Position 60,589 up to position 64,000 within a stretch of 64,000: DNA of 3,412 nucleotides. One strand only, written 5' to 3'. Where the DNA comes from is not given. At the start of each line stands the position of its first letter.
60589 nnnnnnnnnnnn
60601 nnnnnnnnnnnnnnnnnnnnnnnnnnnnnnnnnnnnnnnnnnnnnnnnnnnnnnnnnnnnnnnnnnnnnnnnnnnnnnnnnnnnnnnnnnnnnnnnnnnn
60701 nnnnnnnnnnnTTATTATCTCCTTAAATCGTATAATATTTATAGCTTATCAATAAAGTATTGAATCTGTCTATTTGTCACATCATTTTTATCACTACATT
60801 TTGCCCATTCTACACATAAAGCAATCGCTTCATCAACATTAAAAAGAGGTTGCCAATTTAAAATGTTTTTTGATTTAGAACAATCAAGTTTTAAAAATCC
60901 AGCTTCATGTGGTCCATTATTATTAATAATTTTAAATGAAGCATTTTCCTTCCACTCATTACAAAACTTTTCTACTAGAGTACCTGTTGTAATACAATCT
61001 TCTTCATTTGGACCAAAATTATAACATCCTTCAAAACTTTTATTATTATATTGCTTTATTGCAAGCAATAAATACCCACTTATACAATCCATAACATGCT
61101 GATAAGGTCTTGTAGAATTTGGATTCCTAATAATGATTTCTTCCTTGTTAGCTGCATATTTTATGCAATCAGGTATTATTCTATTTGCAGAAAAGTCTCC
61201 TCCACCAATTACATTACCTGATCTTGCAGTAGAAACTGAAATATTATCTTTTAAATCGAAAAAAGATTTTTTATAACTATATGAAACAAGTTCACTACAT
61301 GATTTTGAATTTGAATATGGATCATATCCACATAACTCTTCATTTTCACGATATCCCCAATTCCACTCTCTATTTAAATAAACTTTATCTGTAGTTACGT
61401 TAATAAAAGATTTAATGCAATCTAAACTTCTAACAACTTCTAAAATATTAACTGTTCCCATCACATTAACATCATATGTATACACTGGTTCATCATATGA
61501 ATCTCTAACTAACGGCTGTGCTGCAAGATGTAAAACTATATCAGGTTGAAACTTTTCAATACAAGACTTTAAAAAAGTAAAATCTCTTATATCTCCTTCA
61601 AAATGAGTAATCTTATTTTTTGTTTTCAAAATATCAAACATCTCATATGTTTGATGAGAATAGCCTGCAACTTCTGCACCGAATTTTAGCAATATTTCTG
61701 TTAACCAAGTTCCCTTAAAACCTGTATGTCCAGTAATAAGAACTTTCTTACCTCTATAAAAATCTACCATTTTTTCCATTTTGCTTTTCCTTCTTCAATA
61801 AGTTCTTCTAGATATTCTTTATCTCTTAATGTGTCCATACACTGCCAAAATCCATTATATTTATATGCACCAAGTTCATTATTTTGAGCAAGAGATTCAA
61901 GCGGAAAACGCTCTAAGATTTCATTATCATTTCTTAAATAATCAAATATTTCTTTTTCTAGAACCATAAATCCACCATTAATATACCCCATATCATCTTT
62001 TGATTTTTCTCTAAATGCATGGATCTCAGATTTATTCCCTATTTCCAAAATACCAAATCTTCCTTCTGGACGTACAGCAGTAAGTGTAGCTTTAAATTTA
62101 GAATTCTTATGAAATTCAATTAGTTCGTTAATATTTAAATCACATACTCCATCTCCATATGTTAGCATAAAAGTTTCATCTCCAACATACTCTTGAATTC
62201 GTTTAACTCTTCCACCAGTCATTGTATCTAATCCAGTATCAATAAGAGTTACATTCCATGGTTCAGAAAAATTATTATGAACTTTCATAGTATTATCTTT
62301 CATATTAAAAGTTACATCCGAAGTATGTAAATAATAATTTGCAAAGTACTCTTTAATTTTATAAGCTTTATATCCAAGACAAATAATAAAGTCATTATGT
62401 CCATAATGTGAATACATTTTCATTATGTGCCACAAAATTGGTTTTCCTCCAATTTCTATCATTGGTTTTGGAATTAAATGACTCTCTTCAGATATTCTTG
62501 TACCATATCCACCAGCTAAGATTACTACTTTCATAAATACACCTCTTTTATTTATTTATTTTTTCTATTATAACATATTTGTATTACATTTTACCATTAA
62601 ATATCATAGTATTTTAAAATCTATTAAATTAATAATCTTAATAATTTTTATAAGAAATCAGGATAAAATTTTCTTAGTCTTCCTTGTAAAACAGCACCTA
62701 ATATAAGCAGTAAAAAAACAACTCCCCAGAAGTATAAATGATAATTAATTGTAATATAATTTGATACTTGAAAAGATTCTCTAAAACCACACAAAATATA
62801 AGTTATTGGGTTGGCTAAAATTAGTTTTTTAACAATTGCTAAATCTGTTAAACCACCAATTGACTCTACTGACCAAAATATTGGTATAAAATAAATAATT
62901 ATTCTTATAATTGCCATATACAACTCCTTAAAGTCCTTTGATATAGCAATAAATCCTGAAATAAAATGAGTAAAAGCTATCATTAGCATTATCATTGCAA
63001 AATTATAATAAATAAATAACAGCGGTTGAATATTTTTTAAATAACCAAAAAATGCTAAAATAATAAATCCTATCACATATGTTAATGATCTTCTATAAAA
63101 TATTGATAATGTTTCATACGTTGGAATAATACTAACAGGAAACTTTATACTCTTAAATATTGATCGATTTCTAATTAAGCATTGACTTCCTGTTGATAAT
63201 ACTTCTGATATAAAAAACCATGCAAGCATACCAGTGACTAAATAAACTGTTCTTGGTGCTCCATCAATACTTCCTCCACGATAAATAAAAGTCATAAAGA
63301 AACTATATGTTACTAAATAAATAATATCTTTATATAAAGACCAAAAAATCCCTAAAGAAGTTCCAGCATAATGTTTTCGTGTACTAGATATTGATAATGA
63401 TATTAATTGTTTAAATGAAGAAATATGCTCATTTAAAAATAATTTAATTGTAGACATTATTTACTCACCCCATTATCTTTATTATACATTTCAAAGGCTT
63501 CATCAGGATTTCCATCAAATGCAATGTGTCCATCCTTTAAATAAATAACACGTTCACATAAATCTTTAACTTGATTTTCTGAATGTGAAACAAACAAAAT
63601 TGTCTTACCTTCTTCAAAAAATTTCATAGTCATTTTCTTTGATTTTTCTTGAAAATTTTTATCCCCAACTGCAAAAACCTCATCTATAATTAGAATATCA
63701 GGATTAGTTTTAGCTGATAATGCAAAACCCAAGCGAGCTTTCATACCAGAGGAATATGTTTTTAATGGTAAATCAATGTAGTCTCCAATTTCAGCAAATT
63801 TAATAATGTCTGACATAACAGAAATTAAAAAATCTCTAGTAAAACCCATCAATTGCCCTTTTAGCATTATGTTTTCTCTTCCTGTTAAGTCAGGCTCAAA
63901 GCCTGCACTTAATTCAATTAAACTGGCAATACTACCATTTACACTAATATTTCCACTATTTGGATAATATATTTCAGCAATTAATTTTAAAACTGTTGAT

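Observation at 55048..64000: Surface-glycosylation island: CDP-hexose pathway fused to a Gtr-type three-component glycosylation module and a Wzm/Wzt exporter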

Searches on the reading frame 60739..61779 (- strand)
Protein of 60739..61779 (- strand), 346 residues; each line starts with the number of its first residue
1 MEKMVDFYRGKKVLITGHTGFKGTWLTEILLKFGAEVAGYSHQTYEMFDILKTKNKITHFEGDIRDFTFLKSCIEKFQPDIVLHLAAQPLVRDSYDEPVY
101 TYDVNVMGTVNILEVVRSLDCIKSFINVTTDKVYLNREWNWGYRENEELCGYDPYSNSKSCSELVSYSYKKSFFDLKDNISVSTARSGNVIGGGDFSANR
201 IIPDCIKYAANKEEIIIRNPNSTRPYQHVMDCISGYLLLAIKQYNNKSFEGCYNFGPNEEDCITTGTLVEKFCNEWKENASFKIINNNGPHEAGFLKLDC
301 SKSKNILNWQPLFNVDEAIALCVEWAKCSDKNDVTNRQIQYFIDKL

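Call 4: search_protein_families(library=pfam, proteins=[window:60739-61779:-], max_evalue=0.01)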
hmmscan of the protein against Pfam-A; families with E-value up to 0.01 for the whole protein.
window:60739-61779:- (346 aa): 6 families
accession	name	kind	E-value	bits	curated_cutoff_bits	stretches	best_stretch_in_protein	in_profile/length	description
PF16363.11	GDP_Man_Dehyd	-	2.5e-41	142.6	27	1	14-319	1-329/332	GDP-mannose 4,6 dehydratase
PF01370.27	Epimerase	-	6.8e-32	111.2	20.9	1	13-244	1-229/240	NAD dependent epimerase/dehydratase family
PF02719.21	Polysacc_synt_2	-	3.7e-14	53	20.2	1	13-226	1-203/293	Polysaccharide biosynthesis protein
PF01073.25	3Beta_HSD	-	1.8e-10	40.8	22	1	14-211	1-202/280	3-beta hydroxysteroid dehydrogenase/isomerase family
PF04321.23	RmlD_sub_bind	-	1e-09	38.4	27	1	12-163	2-133/287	RmlD substrate binding domain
PF07993.18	NAD_binding_4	-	2.9e-07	30.3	20.1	1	43-213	47-233/258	Male sterility protein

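Call 5: search_protein_families(library=ncbifam, proteins=[window:60739-61779:-], max_evalue=0.01)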
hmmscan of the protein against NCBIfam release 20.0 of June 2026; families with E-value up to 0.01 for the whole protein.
window:60739-61779:- (346 aa): 22 families
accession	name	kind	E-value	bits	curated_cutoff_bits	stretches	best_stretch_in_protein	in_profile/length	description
TIGR02622.1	CDP_4_6_dhtase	equivalog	2.7e-127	424.8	278.45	1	7-340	1-349/352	CDP-glucose 4,6-dehydratase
TIGR01181.1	dTDP_gluc_dehyt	equivalog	9.4e-33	113.6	365.1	1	12-327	1-312/321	dTDP-glucose 4,6-dehydratase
TIGR04180.1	EDH_00030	hypoth_equivalog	2.1e-28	99.2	475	1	13-313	1-296/297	NAD-dependent 4,6-dehydratase LegB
TIGR01179.1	galE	equivalog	1.2e-26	93.4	262.3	1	12-328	1-327/332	UDP-glucose 4-epimerase GalE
TIGR01472.1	gmd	equivalog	3.7e-21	75.7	415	1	11-238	1-237/342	GDP-mannose 4,6-dehydratase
NF007956.0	PRK10675.1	subfamily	4.2e-14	52.4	394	1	12-325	2-328/338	UDP-glucose 4-epimerase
NF007582.0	PRK10217.1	equivalog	1.2e-11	44.3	698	1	11-325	2-330/355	dTDP-glucose 4,6-dehydratase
NF007490.0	PRK10084.1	subfamily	7.6e-11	41.6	649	1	12-328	2-336/361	dTDP-glucose 4,6-dehydratase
TIGR01214.1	rmlD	equivalog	1.7e-10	40.4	224.05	1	12-170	1-139/285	dTDP-4-dehydrorhamnose reductase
NF042423.1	oxyalk_red_Shew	equivalog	3.1e-10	39.6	580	1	11-146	9-134/331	2-alkyl-3-oxoalkanoate reductase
TIGR03589.1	PseB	equivalog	3.6e-10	39.3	407.75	1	8-133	2-128/324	UDP-N-acetylglucosamine 4,6-dehydratase (inverting)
NF011728.1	PRK15181.1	equivalog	4e-10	39.2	760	1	10-326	15-337/348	Vi polysaccharide biosynthesis UDP-N-acetylglucosaminuronic acid C-4 epimerase TviC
NF042422.1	oxyalk_red_OleD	equivalog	3.8e-09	36.3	580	1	12-132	2-112/329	2-alkyl-3-oxoalkanoate reductase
NF041015.1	UDPsulfquin_syn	equivalog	4.1e-09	35.9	575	1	53-120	64-134/384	UDP-sulfoquinovose synthase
NF043036.1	ErythonDh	equivalog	3.9e-08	32.9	325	1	12-165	2-159/321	D-erythronate dehydrogenase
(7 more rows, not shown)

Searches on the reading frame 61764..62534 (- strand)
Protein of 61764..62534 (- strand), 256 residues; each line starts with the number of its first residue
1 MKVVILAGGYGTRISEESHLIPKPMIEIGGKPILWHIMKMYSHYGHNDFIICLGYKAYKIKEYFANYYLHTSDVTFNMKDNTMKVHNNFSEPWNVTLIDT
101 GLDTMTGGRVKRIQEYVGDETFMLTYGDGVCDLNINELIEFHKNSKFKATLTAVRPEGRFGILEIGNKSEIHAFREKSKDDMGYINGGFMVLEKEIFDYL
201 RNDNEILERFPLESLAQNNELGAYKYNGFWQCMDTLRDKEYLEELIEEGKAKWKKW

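Call 4: search_protein_families(library=pfam, proteins=[window:61764-62534:-], max_evalue=0.01)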
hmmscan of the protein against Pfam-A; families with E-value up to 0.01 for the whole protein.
window:61764-62534:- (256 aa): 2 families
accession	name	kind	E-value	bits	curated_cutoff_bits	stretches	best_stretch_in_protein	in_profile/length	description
PF00483.29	NTP_transferase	-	1.4e-19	71.1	21.2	1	2-212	1-200/245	Nucleotidyl transferase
PF12804.13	NTP_transf_3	-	2e-06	28.5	27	1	3-58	1-51/160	MobA-like NTP transferase domain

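Call 5: search_protein_families(library=ncbifam, proteins=[window:61764-62534:-], max_evalue=0.01)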
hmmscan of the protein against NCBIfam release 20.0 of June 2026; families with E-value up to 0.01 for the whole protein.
window:61764-62534:- (256 aa): 31 families (the best 25 are shown)
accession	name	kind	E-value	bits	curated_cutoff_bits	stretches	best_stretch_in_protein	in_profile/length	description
TIGR02623.1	G1P_cyt_trans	equivalog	3.1e-121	403.6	300.25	1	1-256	1-255/255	glucose-1-phosphate cytidylyltransferase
NF049965.1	GlMnHpPGnyltfHddC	equivalog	6.3e-26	91.4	300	2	105-219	83-190/221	D-glycero-D-manno-heptose 1-phosphate guanosyltransferase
TIGR03992.1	Arch_glmU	subfamily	4.4e-24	85.1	292.1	2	1-77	1-77/393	bifunctional sugar-1-phosphate nucleotidylyltransferase/acetyltransferase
NF041313.1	UDPGP_AglF_Halo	equivalog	1.7e-19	70.2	400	2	1-70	1-70/234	UTP--glucose-1-phosphate uridylyltransferase AglF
NF052502.1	man1P_GTase_Rv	exception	2.1e-19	69.6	440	2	105-236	84-220/352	mannose-1-phosphate guanylyltransferase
NF041173.1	Sug_nt_acttase_Thmprot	equivalog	1.3e-15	57.2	600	1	1-230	1-211/405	bifunctional sugar-1-phosphate nucleotidylyltransferase/acetyltransferase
NF045761.1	NAMPUrTaseMurU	equivalog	1.6e-14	54.3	250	2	1-67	1-67/226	N-acetylmuramate alpha-1-phosphate uridylyltransferase MurU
TIGR01208.1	rmlA_long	equivalog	7.3e-13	48.1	320.25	1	2-200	1-182/353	glucose-1-phosphate thymidylyltransferase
TIGR01099.1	galU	equivalog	1.1e-12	48.1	326.8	1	1-203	2-217/261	UTP--glucose-1-phosphate uridylyltransferase GalU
NF041135.1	IPPtranDIPPsyn_Thcocales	equivalog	7.7e-12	44.9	580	1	1-68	1-64/419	bifunctional L-myo-inositol-1-phosphate cytidylyltransferase/CDP-L-myo-inositol myo-inositolphosphotransferase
NF003670.0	PRK05293.1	equivalog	4.3e-11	42.4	470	1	4-237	8-249/382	glucose-1-phosphate adenylyltransferase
TIGR02091.1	glgC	equivalog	3.2e-10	39.6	424.9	1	3-236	3-249/364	glucose-1-phosphate adenylyltransferase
TIGR01173.1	glmU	equivalog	1.2e-08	34.3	366.85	1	1-69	1-66/452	bifunctional UDP-N-acetylglucosamine diphosphorylase/glucosamine-1-phosphate N-acetyltransferase GlmU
NF001947.0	PRK00725.1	subfamily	1.3e-07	30.7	470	1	3-182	19-197/426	glucose-1-phosphate adenylyltransferase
NF002772.0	PRK02862.1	equivalog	2.5e-06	26.5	537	1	112-181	110-182/429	glucose-1-phosphate adenylyltransferase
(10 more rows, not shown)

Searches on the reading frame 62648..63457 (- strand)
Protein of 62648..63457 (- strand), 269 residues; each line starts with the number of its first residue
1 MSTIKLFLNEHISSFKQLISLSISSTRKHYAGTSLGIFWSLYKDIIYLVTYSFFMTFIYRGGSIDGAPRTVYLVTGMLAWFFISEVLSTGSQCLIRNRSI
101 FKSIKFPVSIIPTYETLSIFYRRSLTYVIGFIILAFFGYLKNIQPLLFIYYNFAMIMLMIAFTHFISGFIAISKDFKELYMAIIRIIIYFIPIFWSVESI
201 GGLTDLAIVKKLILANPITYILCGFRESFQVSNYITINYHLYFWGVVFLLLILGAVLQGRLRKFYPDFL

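Call 4: search_protein_families(library=pfam, proteins=[window:62648-63457:-], max_evalue=0.01)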
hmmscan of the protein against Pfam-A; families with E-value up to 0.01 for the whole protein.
window:62648-63457:- (269 aa): 1 family
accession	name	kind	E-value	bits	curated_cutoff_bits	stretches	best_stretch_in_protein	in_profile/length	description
PF01061.29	ABC2_membrane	-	4.9e-06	26.7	26.9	1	18-228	3-209/211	ABC-2 type transporter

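Call 5: search_protein_families(library=ncbifam, proteins=[window:62648-63457:-], max_evalue=0.01)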
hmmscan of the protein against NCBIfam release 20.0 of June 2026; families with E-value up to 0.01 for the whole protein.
window:62648-63457:- (269 aa): 1 family
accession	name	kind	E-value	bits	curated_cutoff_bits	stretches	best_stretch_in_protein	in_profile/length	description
NF050109.1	galactan_ABC_perm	equivalog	1.6e-10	40.9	380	1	19-257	25-256/272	galactan export ABC transporter permease subunit Wzm/RfbD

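Call 10: find_encoding_contigs(protein=window:62648-63457:-, flank=10000, max_places=6)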
Protein window:62648-63457:- (269 aa): no gene with exactly this product is on record in the collection.

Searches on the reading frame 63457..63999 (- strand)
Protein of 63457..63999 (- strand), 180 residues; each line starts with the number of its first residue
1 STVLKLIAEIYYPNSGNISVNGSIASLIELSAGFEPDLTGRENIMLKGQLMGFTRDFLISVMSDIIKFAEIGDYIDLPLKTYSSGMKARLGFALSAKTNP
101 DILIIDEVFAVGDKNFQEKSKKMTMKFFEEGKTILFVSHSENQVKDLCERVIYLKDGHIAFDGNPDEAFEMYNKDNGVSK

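Call 4: search_protein_families(library=pfam, proteins=[window:63457-63999:-], max_evalue=0.01)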
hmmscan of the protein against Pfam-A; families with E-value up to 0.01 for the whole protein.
window:63457-63999:- (180 aa): 1 family
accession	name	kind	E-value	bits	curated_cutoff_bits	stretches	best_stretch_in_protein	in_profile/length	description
PF00005.33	ABC_tran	-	8.3e-08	33.4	25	1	1-109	25-136/137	ABC transporter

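Call 5: search_protein_families(library=ncbifam, proteins=[window:63457-63999:-], max_evalue=0.01)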
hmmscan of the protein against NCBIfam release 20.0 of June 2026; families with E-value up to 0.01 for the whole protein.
window:63457-63999:- (180 aa): 152 families (the best 25 are shown)
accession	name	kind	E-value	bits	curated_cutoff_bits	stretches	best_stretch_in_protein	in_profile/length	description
NF010065.0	PRK13545.1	equivalog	9.2e-54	183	538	1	1-173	64-235/549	teichoic acids export protein ATP-binding subunit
NF010066.0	PRK13546.1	equivalog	1.9e-43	148.8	320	1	1-173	64-235/264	teichoic acids export ABC transporter ATP-binding subunit TagH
NF050108.1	galactan_ABC_ATP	equivalog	3e-42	144.5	400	1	1-174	69-242/244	galactan export ABC transporter ATP-binding subunit Wzt/RfbE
TIGR01188.1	drrA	subfamily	9.2e-21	74.4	312.45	1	31-167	74-210/302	daunorubicin resistance ABC transporter, ATP-binding protein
TIGR03740.1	galliderm_ABC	subfamily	4.9e-16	59.1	309.75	1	1-167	40-210/223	lantibiotic protection ABC transporter ATP-binding subunit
NF010060.0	PRK13537.1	equivalog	9.2e-16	57.6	521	1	34-169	99-234/314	nodulation factor ABC transporter ATP-binding protein NodI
TIGR01186.1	proV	subfamily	5.1e-15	55.5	326.6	1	31-169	79-218/363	betaine/proline/choline family ABC transporter ATP-binding protein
TIGR01288.1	nodI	equivalog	1.7e-14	53.5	424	1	32-167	86-221/303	nodulation factor ABC transporter ATP-binding protein NodI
NF010059.0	PRK13536.1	equivalog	1.7e-14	53.3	549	1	34-168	127-261/342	nodulation factor ABC transporter ATP-binding protein NodI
TIGR04521.1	ECF_ATPase_2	equivalog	3.7e-14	52.5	330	1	81-172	144-236/279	energy-coupling factor transporter ATPase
NF047568.1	PSM_export_PmtC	equivalog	2.4e-12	46.9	375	1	3-164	42-203/290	phenol-soluble modulin export ABC transporter ATP-binding protein PmtC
NF008409.0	PRK11231.1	equivalog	4.4e-11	42.6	375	1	68-169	125-226/255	Fe(3+) dicitrate ABC transporter ATP-binding protein FecE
TIGR03375.1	type_I_sec_LssB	subfamily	4.5e-11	41.7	693.1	1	82-173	604-693/696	type I secretion system permease/ATPase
TIGR01187.1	potA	subfamily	4.7e-11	42.3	355.6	1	34-171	53-191/325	polyamine ABC transporter ATP-binding protein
NF010170.0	PRK13651.1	equivalog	6.2e-11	41.8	432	1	43-168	126-252/308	cobalt transporter ATP-binding subunit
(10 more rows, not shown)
